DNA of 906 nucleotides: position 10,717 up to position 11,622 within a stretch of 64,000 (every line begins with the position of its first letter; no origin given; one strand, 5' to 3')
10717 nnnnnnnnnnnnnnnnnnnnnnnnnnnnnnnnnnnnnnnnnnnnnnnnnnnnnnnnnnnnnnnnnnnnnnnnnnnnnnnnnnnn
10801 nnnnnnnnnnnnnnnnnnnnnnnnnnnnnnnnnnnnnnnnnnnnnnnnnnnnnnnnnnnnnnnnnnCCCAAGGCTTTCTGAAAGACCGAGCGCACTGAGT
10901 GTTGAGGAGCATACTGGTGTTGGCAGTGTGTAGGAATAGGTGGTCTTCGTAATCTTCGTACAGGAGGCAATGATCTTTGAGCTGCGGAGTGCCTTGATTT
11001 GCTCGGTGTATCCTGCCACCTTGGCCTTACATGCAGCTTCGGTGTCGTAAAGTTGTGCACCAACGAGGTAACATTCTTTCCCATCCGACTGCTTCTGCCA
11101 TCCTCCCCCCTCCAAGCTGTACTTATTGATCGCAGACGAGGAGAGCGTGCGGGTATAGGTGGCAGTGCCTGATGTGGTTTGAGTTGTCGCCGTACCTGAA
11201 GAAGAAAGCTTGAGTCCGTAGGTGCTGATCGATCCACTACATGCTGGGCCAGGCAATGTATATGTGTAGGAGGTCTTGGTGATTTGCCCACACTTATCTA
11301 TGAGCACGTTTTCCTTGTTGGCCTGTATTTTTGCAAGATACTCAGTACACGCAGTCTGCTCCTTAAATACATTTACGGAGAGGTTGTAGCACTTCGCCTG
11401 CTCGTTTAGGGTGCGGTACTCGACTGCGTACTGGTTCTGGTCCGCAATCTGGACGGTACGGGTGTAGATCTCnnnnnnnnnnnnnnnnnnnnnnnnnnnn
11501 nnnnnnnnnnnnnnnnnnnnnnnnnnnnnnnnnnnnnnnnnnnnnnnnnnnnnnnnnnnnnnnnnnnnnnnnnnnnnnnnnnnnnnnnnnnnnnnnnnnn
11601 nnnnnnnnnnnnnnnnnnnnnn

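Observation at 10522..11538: Pilin-hairpin fused to a secreted tandem 4-Cys module: a possible tip-adhesin-like pilin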

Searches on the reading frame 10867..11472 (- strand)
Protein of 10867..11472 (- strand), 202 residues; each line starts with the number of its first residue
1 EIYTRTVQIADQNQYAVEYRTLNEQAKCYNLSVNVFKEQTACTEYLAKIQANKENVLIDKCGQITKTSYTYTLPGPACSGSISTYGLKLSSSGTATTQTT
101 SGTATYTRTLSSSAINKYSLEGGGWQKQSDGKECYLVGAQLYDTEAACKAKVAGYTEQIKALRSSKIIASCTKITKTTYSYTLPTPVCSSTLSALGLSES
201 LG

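Call 6: find_homologous_proteins(query=window:10867-11472:-, max_evalue=0.01)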
Query seq(202 aa) (202 aa): 2 proteins with E <= 0.01 among 1281 candidates.
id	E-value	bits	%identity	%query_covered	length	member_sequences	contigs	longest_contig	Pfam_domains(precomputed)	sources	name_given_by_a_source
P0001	1.7e-122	424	100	100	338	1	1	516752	PF18895.6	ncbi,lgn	-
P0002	1.2e-29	121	60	49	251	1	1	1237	PF18895.6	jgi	jgi:hypothetical protein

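Call 9: find_encoding_contigs(protein=P0002, flank=5000)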
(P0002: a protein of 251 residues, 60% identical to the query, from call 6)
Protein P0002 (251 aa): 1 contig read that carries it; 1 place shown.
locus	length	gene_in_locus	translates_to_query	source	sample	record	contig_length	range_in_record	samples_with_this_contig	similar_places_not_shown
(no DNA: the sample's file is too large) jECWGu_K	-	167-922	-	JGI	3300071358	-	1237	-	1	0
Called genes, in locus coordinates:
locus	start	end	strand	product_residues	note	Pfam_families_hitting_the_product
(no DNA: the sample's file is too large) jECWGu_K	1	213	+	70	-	?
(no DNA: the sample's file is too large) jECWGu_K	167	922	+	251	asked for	PF18895:T4SS_pilin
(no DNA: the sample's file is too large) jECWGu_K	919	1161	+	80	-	PF18895:T4SS_pilin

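Call 28: find_encoding_contigs(protein=P0001, flank=1000, max_places=3)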
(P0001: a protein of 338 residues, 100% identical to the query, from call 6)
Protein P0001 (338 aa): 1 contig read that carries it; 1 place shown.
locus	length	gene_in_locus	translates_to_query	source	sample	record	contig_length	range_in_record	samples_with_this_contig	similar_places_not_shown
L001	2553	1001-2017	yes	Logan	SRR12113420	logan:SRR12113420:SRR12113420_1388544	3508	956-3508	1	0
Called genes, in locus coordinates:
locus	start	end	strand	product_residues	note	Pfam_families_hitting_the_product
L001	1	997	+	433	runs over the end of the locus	PF01547:SBP_bac_1, PF13416:SBP_bac_8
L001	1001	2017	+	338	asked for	PF18895:T4SS_pilin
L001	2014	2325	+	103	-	PF18895:T4SS_pilin (weak)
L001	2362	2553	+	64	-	?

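Call 34: find_related_loci(query=A3, collection=genome_contigs, flank=10000)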
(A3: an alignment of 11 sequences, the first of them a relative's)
Query A3 (338 aa) in genome_contigs; peptide patterns used: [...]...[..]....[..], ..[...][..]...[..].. (x = any residue, [..] = any of these).
162 stretches matched a pattern; 115 encode a relative of the query (tblastn E <= 1e-3); the best 80 are kept; 80 distinct loci.
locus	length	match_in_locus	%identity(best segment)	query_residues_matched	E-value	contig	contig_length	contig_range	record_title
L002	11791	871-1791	38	8-338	8e-59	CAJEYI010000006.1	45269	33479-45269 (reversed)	uncultured bacterium isolate SB-2103-1078-G15 genome assembly, contig: sag_spades_SB-2103-1078-G15_0000006, whole genome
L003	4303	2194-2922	41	7-338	5e-42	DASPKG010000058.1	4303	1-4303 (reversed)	MAG TPA_asm: Candidatus Paceibacterota bacterium isolate SMAG_U12030 k141_1716446, whole genome shotgun sequence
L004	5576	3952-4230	78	246-338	2e-40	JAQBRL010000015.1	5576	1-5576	MAG: Parcubacteria group bacterium isolate RYN_398 scaffold_3597846, whole genome shotgun sequence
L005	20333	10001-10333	65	231-338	1e-38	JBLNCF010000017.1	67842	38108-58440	MAG: Bacillota bacterium isolate MAG132 PRJNA950955_bin39_renamed_16, whole genome shotgun sequence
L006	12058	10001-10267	73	250-338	4e-35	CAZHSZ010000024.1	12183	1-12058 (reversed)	MAG TPA_asm: uncultured Candidatus Saccharibacteria bacterium isolate SRP133034_co1_80 genome assembly, contig: NODE_472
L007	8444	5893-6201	64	236-338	4e-34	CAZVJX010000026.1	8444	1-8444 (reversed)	MAG TPA_asm: uncultured Candidatus Saccharibacteria bacterium isolate SRP193066_co1_81 genome assembly, contig: NODE_737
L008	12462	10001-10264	73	252-338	8e-34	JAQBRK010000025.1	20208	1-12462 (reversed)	MAG: Parcubacteria group bacterium isolate RYN_397 scaffold_2044727, whole genome shotgun sequence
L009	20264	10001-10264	69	251-338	4e-32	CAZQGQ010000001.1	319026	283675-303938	MAG TPA_asm: uncultured Candidatus Saccharibacteria bacterium isolate SRP128246_co1_221 genome assembly, contig: NODE_9_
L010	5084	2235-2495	72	252-338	4e-32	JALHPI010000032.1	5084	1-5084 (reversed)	MAG: Candidatus Paceibacterota bacterium isolate bin.228 c_000000051797, whole genome shotgun sequence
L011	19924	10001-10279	62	246-338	6e-32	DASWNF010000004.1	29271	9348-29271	MAG TPA_asm: Candidatus Paceibacterota bacterium isolate SMAG_U3407 k141_116949, whole genome shotgun sequence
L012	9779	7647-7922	67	247-338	5e-32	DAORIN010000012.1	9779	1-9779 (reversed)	MAG TPA_asm: Candidatus Paceibacterota bacterium isolate AMR_MDS_5576 NODE_1195_length_9779_cov_5.136981, whole genome s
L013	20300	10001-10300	63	239-338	2e-31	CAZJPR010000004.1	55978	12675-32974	MAG TPA_asm: uncultured Candidatus Saccharibacteria bacterium isolate SRP342105_co1_233 genome assembly, contig: NODE_71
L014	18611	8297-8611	61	241-338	1e-31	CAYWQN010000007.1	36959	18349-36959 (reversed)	MAG TPA_asm: uncultured Candidatus Saccharibacteria bacterium isolate SRP278252_co2_32 genome assembly, contig: NODE_216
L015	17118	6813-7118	62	243-338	1e-31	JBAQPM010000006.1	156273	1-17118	MAG: Minisyncoccia bacterium isolate MFD12001_ilm_asm_bin22 k127_2586, whole genome shotgun sequence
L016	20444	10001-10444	49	189-338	5e-31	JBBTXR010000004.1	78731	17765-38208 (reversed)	MAG: Patescibacteria group bacterium isolate H51-bin099_1 H51_bin099_1_000000000004, whole genome shotgun sequence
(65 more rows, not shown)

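Call 42: predict_structure(alignment_id=A3)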
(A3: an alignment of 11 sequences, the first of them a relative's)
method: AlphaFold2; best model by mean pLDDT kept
length: 338 residues; sequences in the alignment: 11
mean_pLDDT: 70.1   pTM: 0.34
mean pLDDT of the five models: 70.1, 69.2, 67.5, 60.2, 57.5
residues with pLDDT >= 90: 60; 70-90: 157; 50-70: 40; < 50: 81
segments of 3 or more residues with pLDDT < 50: 1-21, 102-122, 223-260
pLDDT, mean of each block of 10 residues (from residue 1): 37 38 57 75 77 82 86 75 71 62 34 34 70 93 91 86 96 93 89 91 84 85 42 27 27 37 69 84 90 86 84 87 78 62
secondary structure, 60 per line:
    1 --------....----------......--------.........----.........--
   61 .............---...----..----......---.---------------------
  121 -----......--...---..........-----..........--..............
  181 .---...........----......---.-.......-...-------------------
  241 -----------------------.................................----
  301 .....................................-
elements in order: H9-12 E23-28 E37-45 E50-58 H61-73 E77-79 E90-95 E126-131 E140-149 E155-164 H167-181 E185-195 E200-205 H211-217 E219-221 H264-296 H301-337

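Call 53: search_protein_families(library=pfam, proteins=[L009:16886-19564:+, L009:16043-16768:+, L009:2938-3300:+], max_evalue=0.01)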
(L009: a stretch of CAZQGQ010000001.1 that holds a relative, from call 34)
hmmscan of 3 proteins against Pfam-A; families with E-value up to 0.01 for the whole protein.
L009:16886-19564:+ (892 aa): 25 families
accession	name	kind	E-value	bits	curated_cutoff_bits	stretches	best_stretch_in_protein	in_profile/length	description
PF07724.20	AAA_2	-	9.4e-68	227.9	27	1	605-779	1-166/166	AAA domain (Cdc48 subfamily)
PF17871.7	AAA_lid_9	-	8.3e-34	116.1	22.8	1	344-443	1-100/104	AAA lid domain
PF10431.15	ClpB_D2-small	-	8.9e-25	87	21.9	1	785-865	1-81/81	C-terminal, D2-small domain, of ClpB protein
PF00004.35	AAA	-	2e-20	74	21.2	2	205-338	2-126/131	ATPase family associated with various cellular activities (AAA)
PF02861.25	Clp_N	-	7.6e-18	64.9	20.7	2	18-58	1-41/53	Clp amino terminal domain, pathogenicity island component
PF07728.20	AAA_5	-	1.4e-17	64.5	22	1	610-728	2-122/139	AAA domain (dynein-related subfamily)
PF13401.12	AAA_22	-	4.2e-11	43.7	27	2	610-704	8-109/130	AAA domain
PF13191.12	AAA_16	-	1.1e-10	42.8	32.6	1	182-225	2-48/167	AAA ATPase domain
PF00158.32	Sigma54_activat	-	5.2e-09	36.4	20.2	1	609-726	24-141/168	Sigma-54 interaction domain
PF05621.17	TniB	-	1.4e-06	28.3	22.4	1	224-341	71-185/189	Bacterial TniB protein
PF13238.12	AAA_18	-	3.1e-06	28.1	29.4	0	613-645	4-39/128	AAA domain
PF13479.12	AAA_24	-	3.1e-05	24.4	27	0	611-696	6-81/195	AAA domain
PF20720.3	nSTAND3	-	3.6e-05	24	27.2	0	200-225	16-41/155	Novel STAND NTPase 3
PF01637.24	ATPase_2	-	5.2e-05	23.6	33.2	0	185-289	4-126/225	ATPase domain predominantly from Archaea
PF05729.18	NACHT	-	0.00031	21.1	26.7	0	205-232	4-31/167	NACHT domain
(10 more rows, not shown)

L009:16043-16768:+ (241 aa): 0 families

L009:2938-3300:+ (120 aa): 0 families

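Call 55: fold_search(model_id=the predicted structure, library=pdb)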
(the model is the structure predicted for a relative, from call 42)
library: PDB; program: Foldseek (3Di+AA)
matches with E <= 10: 311; with E <= 0.001: 0
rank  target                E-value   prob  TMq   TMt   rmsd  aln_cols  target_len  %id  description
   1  9bh5_CS               1.4e-01  0.16  0.13  0.19  13.8       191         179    6  High-resolution C. elegans 80S ribosome structure - class 1 (released 2024-09-04)
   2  8azw_I                2.0e-01  0.13  0.12  0.19  13.5       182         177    9  Cryo-EM structure of the plant 60S subunit (released 2023-06-07)
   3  8q7z_BS               2.9e-01  0.18  0.14  0.21  13.3       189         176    7  Structure of the G. gallus 80S non-rotated ribosome (released 2024-08-28)
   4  3j79_U                3.0e-01  0.16  0.12  0.19  13.5       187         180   10  Cryo-EM structure of the Plasmodium falciparum 80S ribosome bound to the anti-protozoan drug emetine, large subunit (released 2014-07-16)
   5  7olc_LS               3.0e-01  0.08  0.11  0.16  16.9       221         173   10  Thermophilic eukaryotic 80S ribosome at idle POST state (released 2022-01-26)
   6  9shz_A                3.6e-01  0.25  0.13  0.05  12.4        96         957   14  Cryo-EM structure of the catalytic core of human telomerase at the elongation state of the repeat addition cycle (released 2026-01-28)
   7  8fkq_LC               3.6e-01  0.13  0.14  0.20  13.4       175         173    8  Human nucleolar pre-60S ribosomal subunit (State A2) (released 2023-07-12)
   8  8fkp_LC               4.1e-01  0.16  0.13  0.21  13.6       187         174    8  Human nucleolar pre-60S ribosomal subunit (State A1) (released 2023-07-12)
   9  7ls1_M2               4.3e-01  0.16  0.13  0.22  13.4       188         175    6  80S ribosome from mouse bound to eEF2 (Class II) (released 2021-11-03)
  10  8c3a_0                4.6e-01  0.10  0.12  0.19  13.5       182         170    8  Crystal structure of ailanthone bound to the Candida albicans 80S ribosome (released 2024-01-10)
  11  8br8_LT               4.8e-01  0.18  0.12  0.22  13.5       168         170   11  Giardia ribosome in POST-T state (A1) (released 2023-03-15)
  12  9i14_LS               4.8e-01  0.12  0.14  0.20  13.1       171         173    7  CRYO-EM STRUCTURE OF HCT15 POLYSOMES IN HYBRID-PRE STATE (released 2026-01-28)
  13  7o7y_BS               5.1e-01  0.16  0.14  0.22  13.2       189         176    6  Rabbit 80S ribosome stalled close to the mutated SARS-CoV-2 slippery site by a pseudoknot (high resolution) (released 2021-06-02)
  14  6zu5_LS0              5.5e-01  0.12  0.12  0.20  15.4       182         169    7  Structure of the Paranosema locustae ribosome in complex with Lso2 (released 2020-11-04)
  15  7r81_U1               5.5e-01  0.09  0.11  0.17  13.7       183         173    6  Structure of the translating Neurospora crassa ribosome arrested by cycloheximide (released 2021-12-01)
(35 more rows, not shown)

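Call 67: find_related_loci(query=A3, collection=metagenome_contigs, flank=3000)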
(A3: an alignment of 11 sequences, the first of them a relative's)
Query A3 (338 aa) in metagenome_contigs; peptide patterns used: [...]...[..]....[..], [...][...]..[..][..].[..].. (x = any residue, [..] = any of these).
279 stretches matched a pattern; 110 encode a relative of the query (tblastn E <= 1e-3); the best 80 are kept; 80 distinct loci.
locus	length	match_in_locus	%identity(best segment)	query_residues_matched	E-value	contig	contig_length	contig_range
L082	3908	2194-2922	41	7-338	1e-42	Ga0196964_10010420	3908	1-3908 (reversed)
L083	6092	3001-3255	81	254-338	3e-39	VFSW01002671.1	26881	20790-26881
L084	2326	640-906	73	250-338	8e-36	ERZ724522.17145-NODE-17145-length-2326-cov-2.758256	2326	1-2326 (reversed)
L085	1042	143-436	71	243-338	4e-36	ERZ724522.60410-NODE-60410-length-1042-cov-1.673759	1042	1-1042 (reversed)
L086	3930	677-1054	60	225-338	3e-33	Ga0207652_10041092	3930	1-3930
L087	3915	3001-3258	72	253-338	9e-33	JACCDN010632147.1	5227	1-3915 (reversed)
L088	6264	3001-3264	69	251-338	1e-32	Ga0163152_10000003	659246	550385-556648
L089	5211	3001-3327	60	226-338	9e-32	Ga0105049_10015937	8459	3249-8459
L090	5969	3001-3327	60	226-338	9e-32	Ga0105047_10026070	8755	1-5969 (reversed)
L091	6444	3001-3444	49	189-338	1e-31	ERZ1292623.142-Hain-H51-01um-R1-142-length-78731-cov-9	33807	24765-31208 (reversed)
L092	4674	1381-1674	67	241-338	2e-31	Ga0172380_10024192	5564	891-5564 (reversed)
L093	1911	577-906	56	230-338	3e-30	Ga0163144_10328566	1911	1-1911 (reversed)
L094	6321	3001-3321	55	224-338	4e-30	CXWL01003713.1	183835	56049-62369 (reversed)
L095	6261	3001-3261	67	252-338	1e-29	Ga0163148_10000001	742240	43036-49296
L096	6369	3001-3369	52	225-338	1e-29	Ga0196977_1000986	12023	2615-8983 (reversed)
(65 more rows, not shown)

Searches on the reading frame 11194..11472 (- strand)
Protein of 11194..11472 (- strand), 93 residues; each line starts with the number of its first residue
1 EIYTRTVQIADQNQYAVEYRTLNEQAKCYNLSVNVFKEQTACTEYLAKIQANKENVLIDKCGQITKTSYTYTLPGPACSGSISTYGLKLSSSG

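Call 12: search_solved_structures(query=A1, max_evalue=10)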
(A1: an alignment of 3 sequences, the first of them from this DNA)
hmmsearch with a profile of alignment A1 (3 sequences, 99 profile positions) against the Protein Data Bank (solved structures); distinct sequences matched with E-value up to 10: 0.

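Call 15: search_protein_representatives(alignment_id=A1)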
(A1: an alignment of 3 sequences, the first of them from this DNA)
Query: 3 sequences, 99 profile positions. Proteins with E-value up to 0.001 (for the whole library): 11; up to 1e-10: 5; up to 1e-30: 1. The best 11 are listed.
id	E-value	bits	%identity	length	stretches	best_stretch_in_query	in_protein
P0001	7.2e-87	302.2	-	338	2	1-99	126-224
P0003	1.2e-25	105.8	-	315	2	2-94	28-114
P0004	3.7e-16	75.4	-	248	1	1-98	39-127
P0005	1.9e-12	63.5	-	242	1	2-99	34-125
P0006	4.5e-12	62.3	-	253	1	3-96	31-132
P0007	6.9e-09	52.0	-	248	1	2-96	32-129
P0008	2.5e-08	50.3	-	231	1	2-94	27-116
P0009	1.2e-07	48.1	-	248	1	1-99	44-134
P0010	3.7e-06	43.3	-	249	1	2-98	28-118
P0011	1.0e-05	41.9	-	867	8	68-98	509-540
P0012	1.1e-05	41.8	-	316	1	1-98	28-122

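Call 51: find_encoding_contigs(protein=P0009, flank=5000, max_places=4)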
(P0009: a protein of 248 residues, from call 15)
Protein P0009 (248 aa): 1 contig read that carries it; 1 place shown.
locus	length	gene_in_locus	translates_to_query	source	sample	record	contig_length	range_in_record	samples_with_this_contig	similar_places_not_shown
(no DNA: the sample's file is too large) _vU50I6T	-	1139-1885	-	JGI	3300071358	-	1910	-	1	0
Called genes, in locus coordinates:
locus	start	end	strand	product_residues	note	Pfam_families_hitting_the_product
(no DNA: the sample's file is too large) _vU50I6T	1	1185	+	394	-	?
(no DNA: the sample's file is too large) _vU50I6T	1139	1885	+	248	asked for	PF18895:T4SS_pilin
